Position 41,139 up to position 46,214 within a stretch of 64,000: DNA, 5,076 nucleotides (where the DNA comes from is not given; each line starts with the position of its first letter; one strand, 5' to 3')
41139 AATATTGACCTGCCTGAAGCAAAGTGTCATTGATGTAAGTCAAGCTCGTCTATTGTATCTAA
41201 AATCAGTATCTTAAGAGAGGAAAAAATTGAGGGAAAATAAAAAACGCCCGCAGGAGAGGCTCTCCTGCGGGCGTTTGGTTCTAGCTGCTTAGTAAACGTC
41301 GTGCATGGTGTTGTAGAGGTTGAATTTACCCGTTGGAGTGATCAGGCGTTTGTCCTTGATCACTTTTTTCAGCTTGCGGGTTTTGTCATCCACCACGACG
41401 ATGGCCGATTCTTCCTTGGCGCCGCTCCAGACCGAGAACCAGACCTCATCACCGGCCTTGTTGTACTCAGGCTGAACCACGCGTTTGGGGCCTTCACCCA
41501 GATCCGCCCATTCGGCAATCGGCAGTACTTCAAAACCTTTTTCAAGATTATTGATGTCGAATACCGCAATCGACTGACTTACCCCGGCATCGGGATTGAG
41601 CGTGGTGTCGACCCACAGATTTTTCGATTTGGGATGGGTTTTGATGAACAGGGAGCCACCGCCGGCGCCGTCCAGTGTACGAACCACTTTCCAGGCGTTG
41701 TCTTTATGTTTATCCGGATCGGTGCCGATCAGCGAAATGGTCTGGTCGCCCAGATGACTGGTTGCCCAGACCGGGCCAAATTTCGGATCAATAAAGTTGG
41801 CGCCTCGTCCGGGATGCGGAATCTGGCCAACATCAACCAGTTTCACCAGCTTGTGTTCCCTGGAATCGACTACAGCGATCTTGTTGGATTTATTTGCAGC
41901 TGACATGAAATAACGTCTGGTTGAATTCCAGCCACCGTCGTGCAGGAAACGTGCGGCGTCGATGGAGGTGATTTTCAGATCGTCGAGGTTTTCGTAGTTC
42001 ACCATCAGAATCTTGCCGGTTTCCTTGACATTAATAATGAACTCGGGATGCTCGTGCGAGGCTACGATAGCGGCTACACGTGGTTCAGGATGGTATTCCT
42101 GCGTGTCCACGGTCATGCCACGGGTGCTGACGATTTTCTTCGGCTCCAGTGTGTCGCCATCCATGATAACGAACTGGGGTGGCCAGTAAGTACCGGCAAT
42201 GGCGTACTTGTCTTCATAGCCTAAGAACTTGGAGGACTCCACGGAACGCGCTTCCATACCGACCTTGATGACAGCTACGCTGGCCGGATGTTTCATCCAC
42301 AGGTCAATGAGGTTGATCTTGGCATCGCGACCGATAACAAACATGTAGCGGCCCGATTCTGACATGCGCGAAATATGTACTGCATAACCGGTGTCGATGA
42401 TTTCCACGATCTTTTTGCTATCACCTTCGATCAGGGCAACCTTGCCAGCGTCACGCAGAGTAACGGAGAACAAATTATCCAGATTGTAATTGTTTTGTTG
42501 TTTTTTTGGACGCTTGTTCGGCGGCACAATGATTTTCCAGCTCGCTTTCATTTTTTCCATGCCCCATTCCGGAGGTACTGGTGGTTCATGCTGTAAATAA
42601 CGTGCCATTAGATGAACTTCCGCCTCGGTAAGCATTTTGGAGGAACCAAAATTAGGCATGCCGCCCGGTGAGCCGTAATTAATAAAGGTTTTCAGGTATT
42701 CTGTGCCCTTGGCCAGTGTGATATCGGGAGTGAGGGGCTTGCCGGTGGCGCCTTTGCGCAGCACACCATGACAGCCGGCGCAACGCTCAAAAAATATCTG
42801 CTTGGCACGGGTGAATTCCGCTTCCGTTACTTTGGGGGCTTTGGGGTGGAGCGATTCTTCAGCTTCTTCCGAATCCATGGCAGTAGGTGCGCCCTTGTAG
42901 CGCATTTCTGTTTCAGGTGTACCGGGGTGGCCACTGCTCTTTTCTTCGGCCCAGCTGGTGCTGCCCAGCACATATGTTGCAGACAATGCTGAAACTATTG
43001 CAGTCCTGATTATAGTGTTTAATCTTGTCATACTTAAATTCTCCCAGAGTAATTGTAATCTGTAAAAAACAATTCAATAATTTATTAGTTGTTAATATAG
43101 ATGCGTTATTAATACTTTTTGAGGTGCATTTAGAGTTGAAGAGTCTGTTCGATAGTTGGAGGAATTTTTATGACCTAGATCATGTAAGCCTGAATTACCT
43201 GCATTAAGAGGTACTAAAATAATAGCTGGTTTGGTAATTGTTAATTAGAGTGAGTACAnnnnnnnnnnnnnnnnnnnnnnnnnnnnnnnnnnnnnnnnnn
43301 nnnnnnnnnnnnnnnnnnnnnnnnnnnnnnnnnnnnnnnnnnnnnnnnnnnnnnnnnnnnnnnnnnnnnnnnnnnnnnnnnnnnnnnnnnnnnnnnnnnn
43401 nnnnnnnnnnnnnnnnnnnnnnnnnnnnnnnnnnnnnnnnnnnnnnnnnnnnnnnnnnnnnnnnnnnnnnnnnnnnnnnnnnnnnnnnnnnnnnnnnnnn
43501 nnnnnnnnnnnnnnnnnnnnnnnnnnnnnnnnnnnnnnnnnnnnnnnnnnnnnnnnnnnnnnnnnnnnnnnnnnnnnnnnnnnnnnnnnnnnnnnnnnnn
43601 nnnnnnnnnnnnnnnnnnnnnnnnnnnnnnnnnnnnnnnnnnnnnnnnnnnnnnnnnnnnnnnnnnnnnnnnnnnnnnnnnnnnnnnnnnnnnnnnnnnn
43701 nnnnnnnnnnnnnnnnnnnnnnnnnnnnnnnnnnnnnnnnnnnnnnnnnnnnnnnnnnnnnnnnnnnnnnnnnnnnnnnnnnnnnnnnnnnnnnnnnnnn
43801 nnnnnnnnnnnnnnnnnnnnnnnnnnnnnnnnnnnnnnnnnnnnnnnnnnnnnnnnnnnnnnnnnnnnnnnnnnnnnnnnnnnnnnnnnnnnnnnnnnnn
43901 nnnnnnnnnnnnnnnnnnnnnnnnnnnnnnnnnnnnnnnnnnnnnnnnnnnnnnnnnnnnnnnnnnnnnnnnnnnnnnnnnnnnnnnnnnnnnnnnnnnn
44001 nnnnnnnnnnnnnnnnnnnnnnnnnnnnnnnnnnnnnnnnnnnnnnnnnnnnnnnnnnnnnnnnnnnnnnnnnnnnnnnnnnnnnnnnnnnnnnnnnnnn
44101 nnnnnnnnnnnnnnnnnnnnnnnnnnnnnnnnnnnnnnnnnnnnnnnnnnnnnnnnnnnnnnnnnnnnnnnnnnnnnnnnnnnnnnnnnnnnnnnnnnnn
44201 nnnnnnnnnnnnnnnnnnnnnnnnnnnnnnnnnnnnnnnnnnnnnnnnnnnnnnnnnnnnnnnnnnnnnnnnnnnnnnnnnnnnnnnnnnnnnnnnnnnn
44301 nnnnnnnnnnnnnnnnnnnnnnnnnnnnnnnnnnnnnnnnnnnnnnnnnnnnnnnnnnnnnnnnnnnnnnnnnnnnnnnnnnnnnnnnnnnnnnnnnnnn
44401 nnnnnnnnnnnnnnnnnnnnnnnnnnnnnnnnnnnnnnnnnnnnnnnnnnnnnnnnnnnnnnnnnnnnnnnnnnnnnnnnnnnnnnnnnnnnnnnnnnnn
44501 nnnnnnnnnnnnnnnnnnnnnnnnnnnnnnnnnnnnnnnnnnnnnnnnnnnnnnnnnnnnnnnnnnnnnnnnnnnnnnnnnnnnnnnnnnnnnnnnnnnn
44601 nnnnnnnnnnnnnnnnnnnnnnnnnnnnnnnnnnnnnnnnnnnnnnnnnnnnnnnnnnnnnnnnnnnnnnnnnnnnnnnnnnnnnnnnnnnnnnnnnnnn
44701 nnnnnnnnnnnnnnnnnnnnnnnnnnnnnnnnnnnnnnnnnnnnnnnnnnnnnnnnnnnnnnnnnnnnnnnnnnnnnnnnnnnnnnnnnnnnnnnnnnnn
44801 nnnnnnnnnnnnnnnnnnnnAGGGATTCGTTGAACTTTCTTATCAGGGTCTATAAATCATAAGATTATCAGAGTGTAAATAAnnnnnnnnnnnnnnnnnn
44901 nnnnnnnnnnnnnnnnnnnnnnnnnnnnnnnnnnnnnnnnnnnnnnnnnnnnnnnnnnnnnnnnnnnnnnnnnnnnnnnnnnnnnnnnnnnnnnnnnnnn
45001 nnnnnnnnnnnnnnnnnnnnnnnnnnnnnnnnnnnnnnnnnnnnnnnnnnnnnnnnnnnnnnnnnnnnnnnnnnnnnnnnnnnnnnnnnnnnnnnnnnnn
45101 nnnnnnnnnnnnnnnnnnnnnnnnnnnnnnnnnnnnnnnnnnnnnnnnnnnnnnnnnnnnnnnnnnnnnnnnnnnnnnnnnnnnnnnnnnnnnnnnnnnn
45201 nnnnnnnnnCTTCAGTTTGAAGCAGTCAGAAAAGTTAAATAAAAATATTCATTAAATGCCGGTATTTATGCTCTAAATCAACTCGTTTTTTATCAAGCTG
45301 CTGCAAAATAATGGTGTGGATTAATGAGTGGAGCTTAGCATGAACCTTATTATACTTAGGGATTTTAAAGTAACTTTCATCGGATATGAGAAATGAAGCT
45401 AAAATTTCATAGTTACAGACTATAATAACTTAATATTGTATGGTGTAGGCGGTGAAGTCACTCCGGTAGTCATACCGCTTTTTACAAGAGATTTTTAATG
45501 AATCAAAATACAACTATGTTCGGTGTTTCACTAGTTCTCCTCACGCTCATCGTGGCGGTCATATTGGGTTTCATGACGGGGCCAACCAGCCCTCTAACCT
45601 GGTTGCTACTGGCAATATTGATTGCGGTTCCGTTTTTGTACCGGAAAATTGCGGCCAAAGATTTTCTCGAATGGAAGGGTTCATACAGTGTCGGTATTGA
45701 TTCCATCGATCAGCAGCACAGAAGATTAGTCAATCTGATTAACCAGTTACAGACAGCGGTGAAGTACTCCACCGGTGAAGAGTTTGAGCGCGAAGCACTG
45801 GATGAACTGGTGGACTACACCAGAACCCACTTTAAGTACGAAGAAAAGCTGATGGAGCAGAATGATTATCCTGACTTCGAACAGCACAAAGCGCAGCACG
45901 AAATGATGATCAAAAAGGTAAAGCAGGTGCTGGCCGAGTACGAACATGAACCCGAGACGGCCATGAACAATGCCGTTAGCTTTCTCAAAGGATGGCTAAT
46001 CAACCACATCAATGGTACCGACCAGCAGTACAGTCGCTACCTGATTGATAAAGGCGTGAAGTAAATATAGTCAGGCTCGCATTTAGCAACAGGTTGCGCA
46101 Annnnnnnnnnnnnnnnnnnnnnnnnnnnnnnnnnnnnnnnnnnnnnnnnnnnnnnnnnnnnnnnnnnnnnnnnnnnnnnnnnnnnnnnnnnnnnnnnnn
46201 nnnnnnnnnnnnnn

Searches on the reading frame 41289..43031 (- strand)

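Call 22: search_protein_families(library=pfam, proteins=[window:41289-43031:-], max_evalue=0.00001)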
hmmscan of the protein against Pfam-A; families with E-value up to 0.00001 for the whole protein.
window:41289-43031:- (580 aa): 3 families
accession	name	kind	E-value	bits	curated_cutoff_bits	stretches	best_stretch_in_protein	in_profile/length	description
PF02239.22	Cytochrom_D1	-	1.5e-152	507.9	25.5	1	183-575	2-368/368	Cytochrome D1 heme domain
PF13442.11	Cytochrome_CBB3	-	5.9e-12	46.2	27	1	72-146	2-68/68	Cytochrome C oxidase, cbb3-type, subunit III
PF00034.26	Cytochrom_C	-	6.9e-06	27.7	21.3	0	75-148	3-88/90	Cytochrome c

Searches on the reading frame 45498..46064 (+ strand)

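Call 75: search_protein_families(library=pfam, proteins=[window:45498-46064:+], max_evalue=0.0001)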
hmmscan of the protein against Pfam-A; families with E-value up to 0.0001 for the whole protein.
window:45498-46064:+ (188 aa): 1 family
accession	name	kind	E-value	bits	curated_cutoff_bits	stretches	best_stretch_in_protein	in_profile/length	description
PF01814.28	Hemerythrin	-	2e-17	64.3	25.3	1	66-179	2-124/127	Hemerythrin HHE cation binding domain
